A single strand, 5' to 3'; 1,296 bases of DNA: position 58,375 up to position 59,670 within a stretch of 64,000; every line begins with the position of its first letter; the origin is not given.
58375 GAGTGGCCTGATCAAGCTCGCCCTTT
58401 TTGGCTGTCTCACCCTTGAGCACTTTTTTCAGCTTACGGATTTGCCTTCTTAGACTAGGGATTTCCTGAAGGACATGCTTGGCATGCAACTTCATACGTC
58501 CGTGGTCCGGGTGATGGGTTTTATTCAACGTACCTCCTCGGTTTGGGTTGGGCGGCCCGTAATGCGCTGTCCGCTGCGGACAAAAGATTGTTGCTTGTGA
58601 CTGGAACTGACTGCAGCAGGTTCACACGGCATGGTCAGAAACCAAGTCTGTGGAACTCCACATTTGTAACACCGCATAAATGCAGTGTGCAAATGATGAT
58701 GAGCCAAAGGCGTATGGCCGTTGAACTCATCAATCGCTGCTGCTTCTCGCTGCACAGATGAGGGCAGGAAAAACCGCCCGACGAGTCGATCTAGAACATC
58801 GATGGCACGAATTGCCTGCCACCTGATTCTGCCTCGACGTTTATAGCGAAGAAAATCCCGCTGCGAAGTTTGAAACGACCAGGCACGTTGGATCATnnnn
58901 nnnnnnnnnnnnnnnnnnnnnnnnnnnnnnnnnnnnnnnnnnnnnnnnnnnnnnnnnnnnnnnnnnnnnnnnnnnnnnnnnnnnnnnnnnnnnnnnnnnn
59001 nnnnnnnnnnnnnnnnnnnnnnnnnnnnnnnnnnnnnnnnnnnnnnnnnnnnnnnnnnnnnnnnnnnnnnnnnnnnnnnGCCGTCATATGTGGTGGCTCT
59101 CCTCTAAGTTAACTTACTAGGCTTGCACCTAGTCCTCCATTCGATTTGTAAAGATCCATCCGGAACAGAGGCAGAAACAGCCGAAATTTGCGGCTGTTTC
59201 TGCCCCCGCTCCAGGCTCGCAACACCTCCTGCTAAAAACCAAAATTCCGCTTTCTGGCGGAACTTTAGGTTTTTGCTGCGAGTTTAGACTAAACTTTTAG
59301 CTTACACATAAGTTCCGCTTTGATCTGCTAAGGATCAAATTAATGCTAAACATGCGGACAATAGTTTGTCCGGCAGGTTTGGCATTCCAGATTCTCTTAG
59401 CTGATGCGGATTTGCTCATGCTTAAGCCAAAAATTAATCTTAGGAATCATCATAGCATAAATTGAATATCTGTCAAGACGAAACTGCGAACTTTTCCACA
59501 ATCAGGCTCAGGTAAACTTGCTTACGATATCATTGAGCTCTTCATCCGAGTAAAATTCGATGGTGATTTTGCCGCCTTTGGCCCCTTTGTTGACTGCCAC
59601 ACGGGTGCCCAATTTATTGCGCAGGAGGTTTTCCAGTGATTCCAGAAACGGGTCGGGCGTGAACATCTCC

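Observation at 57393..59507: GC-rich four-gene ORFan cassette with translational-coupling overlaps, beside a tRNA pair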

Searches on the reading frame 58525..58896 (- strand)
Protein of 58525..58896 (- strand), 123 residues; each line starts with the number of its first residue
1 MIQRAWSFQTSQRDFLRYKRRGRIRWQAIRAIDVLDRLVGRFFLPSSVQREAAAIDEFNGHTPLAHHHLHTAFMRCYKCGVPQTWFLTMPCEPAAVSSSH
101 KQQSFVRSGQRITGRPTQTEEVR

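Call 6: search_protein_families(library=pfam, proteins=[window:58525-58896:-], max_evalue=1)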
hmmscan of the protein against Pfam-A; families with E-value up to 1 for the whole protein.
window:58525-58896:- (123 aa): 0 families

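Call 7: search_protein_families(library=phrogs, proteins=[window:58525-58896:-], max_evalue=1)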
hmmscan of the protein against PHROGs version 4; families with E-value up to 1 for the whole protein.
window:58525-58896:- (123 aa): 1 family
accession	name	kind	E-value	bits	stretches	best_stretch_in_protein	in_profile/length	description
phrog_8828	-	DNA, RNA and nucleotide metabolism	0.22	12.4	1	70-95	52-77/205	HNH endonuclease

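Call 8: find_encoding_contigs(protein=window:58525-58896:-, flank=8000)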
Protein window:58525-58896:- (123 aa): 6 contigs read that carry it; 5 places shown.
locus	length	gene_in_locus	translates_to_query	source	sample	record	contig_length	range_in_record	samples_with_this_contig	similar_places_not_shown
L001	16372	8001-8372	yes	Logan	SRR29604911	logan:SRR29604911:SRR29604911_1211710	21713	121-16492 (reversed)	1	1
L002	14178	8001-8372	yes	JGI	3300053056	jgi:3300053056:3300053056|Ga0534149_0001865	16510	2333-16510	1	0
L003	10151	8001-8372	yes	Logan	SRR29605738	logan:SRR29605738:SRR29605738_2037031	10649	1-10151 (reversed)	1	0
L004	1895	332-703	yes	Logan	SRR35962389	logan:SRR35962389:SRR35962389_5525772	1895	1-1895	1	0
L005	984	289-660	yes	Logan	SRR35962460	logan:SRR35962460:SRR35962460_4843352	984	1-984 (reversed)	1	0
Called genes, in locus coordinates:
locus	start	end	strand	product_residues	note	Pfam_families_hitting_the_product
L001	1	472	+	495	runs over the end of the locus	PF00206:Lyase_1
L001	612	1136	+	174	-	PF00731:AIRC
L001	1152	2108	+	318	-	PF01259:SAICAR_synt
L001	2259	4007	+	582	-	PF02142:MGS, PF01808:AICARFT_IMPCHas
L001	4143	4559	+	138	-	PF00293:NUDIX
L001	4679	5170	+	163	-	PF04542:Sigma70_r2, PF08281:Sigma70_r4_2, PF04545:Sigma70_r4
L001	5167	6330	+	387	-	PF18915:DUF5667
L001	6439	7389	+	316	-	PF02195:ParB_N, PF17762:HTH_ParB, PF23552:ParB_C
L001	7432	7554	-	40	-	-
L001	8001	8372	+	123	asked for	-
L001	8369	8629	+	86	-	-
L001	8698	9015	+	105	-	-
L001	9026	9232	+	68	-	-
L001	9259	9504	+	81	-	-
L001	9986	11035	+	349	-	PF27233:MJ0711_N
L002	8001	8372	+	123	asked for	-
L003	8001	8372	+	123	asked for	-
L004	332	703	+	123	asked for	-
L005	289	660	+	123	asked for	-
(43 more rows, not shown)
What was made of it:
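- Checked: That is the start the public gene calls use (call 8).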

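Call 25: search_protein_representatives(protein=window:58525-58896:-)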
Query: 123 residues. Proteins with E-value up to 0.001 (for the whole library): 2; up to 1e-10: 2; up to 1e-30: 1. The best 2 are listed.
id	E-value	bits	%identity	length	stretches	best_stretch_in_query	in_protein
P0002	1.1e-79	280.4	100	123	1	1-123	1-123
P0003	4.0e-14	68.8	27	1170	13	4-63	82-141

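Call 61: find_related_loci(query=window:58525-58896:-, collection=viral_contigs, flank=5000)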
Query window:58525-58896:- (123 aa) in viral_contigs; peptide patterns used: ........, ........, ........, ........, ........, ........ (x = any residue, [..] = any of these).
9 stretches matched a pattern, but none encodes a relative of the query by tblastn (E <= 1e-3).

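Call 65: search_protein_families(library=padloc, proteins=[window:58525-58896:-], max_evalue=1)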
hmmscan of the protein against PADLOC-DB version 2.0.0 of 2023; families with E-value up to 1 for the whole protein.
window:58525-58896:- (123 aa): 0 families

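Call 66: search_protein_families(library=ncbifam, proteins=[window:58525-58896:-], max_evalue=1)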
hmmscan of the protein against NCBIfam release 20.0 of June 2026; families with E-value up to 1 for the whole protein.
window:58525-58896:- (123 aa): 0 families

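Call 67: predict_structure(protein=window:58525-58896:-)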
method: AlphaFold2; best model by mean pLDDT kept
length: 123 residues; sequences in the alignment: 1
mean_pLDDT: 53.2   pTM: 0.41
mean pLDDT of the five models: 53.2, 41.5, 39.8, 39.1, 36.6
residues with pLDDT >= 90: 0; 70-90: 13; 50-70: 55; < 50: 55
segments of 3 or more residues with pLDDT < 50: 1-20, 24-26, 88-117
pLDDT, mean of each block of 10 residues (from residue 1): 35 43 51 63 69 69 67 68 53 35 40 46 51
secondary structure, 60 per line:
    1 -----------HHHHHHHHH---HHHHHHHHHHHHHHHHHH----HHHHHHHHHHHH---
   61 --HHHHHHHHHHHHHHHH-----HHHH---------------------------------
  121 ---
elements in order: H12-20 H24-41 H46-57 H63-78 H84-87
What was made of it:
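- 58525..58896 (-): g2, 123 aa, pI 11.0, ORFan. Its start overlaps the g1 stop (ATGA). The single-sequence AF2 model is helical but low-confidence, pLDDT 53 (call 67).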

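Call 78: search_solved_structures(query=window:58525-58896:-, max_evalue=10)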
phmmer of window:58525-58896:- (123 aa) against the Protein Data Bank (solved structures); distinct sequences matched with E-value up to 10: 3.
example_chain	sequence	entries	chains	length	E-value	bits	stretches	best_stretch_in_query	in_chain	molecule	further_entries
4i0p_D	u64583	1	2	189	1.2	12.3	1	24-99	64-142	HLA class II histocompatibility antigen, DO beta chain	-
3jb4_A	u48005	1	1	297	1.5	12.1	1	10-81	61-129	VP1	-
3myf_A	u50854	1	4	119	1.6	11.9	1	32-94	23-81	Sensor protein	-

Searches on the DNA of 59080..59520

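Call 38: search_rna_families(source=window, start=59080, end=59520, threshold=evalue, max_evalue=10, show_alignments=3)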
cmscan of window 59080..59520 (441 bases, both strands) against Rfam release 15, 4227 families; matches with E-value up to 10: 16.
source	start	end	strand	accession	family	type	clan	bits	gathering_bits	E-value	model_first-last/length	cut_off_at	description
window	59165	59215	+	RF03595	mir-3569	Gene; miRNA;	-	20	50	0.2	1-58/58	no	mir-3569 microRNA precursor family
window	59145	59225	-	RF03516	MIR5229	Gene; miRNA;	-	19.8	80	0.18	1-87/87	no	MIR5229 microRNA precursor family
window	59163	59269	-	RF02809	RsmW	Gene; sRNA;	CL00106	19.7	52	0.36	1-124/124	no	RsmW RNA family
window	59161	59213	-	RF03443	mir-2131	Gene; miRNA;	-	19.5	92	0.38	1-89/89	no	mir-2131 microRNA precursor family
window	59144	59227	-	RF03379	mir-4667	Gene; miRNA;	-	18.9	68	0.91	1-93/93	no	mir-4667 microRNA precursor family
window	59415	59461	-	RF01192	SNORD11B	Gene; snRNA; snoRNA; CD-box;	CL00103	17.9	50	2.4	1-87/87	no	Small nucleolar RNA SNORD11B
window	59229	59278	-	RF03460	mir-561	Gene; miRNA;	-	17.5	90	1.6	13-69/81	no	mir-561 microRNA precursor family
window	59158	59216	-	RF00802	mir-207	Gene; miRNA;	-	17.3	88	1.6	1-78/78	no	mir-207 microRNA precursor family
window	59418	59458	-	RF00325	SNORD53_SNORD92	Gene; snRNA; snoRNA; CD-box;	CL00063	16.9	46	1.2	1-78/78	no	Small nucleolar RNA SNORD53/SNORD92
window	59415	59461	-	RF00142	snoZ118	Gene; snRNA; snoRNA; CD-box;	-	16.8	48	3.5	1-108/108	no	Small nucleolar RNA Z118/Z121/Z120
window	59403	59458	-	RF00151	SNORD58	Gene; snRNA; snoRNA; CD-box;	CL00064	15.8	42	1.6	1-65/65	no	Small nucleolar RNA SNORD58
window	59415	59461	-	RF00267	snoR64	Gene; snRNA; snoRNA; CD-box;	-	15.2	45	9.9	1-94/94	no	Small nucleolar RNA R64/Z200 family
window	59403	59458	-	RF00070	SNORD29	Gene; snRNA; snoRNA; CD-box;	CL00051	14.9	48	4.5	1-65/65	no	Small nucleolar RNA SNORD29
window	59160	59214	-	RF04139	MIR841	Gene; miRNA;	-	13.5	200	4.5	60-153/212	no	MIR841 microRNA precursor family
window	59165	59210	-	RF02577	tsr24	Gene; sRNA;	-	11.9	50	2.8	143-188/238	no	S. aureus tsr24 small RNA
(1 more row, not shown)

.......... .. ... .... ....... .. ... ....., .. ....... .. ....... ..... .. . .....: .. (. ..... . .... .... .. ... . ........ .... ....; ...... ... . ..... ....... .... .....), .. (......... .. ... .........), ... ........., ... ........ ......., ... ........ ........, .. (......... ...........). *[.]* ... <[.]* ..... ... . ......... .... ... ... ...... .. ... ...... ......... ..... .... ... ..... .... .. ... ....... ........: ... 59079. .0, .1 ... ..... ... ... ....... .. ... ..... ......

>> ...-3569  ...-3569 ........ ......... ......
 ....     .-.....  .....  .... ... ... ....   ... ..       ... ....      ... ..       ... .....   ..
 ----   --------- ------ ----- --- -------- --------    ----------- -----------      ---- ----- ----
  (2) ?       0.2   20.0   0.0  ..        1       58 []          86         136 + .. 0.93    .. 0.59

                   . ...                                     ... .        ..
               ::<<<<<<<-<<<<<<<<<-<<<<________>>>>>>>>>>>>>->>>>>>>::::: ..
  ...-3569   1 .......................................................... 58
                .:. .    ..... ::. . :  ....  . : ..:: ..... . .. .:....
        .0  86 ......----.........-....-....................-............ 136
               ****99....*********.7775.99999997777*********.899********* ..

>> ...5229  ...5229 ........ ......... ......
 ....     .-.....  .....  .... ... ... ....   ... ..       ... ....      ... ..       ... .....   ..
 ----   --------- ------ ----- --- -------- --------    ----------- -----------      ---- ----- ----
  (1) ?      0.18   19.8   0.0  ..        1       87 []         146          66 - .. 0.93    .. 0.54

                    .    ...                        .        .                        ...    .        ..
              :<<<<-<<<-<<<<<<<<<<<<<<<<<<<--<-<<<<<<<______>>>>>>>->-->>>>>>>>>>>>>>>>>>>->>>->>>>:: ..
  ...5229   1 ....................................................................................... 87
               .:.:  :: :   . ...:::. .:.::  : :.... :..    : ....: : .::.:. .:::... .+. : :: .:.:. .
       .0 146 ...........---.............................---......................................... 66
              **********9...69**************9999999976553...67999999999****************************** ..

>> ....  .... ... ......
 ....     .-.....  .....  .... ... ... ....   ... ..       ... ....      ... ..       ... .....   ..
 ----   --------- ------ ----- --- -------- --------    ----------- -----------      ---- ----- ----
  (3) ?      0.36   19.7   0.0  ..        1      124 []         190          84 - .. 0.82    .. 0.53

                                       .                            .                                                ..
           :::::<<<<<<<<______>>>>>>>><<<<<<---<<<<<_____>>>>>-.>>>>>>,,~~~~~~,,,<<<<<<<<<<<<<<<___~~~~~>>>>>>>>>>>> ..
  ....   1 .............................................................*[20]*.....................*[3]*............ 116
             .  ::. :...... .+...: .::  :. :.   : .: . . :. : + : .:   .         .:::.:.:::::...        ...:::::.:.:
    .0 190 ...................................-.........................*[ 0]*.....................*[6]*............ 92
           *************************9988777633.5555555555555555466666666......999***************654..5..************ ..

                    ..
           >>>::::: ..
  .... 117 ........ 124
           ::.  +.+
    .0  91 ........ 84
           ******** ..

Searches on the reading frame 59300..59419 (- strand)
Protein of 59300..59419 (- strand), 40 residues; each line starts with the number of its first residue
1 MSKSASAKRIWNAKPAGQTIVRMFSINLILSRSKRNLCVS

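Call 64: search_protein_families(library=pfam, proteins=[window:59300-59419:-], max_evalue=10)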
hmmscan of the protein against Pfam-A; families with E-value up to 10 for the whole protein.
seq(40 aa): 0 families

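Call 66: search_protein_families(library=ncbifam, proteins=[window:59300-59419:-], max_evalue=1)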
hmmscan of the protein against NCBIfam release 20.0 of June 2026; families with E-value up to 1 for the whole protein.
seq(40 aa): 0 families
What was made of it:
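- No Pfam or NCBIfam toxin match (calls 64, 66).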
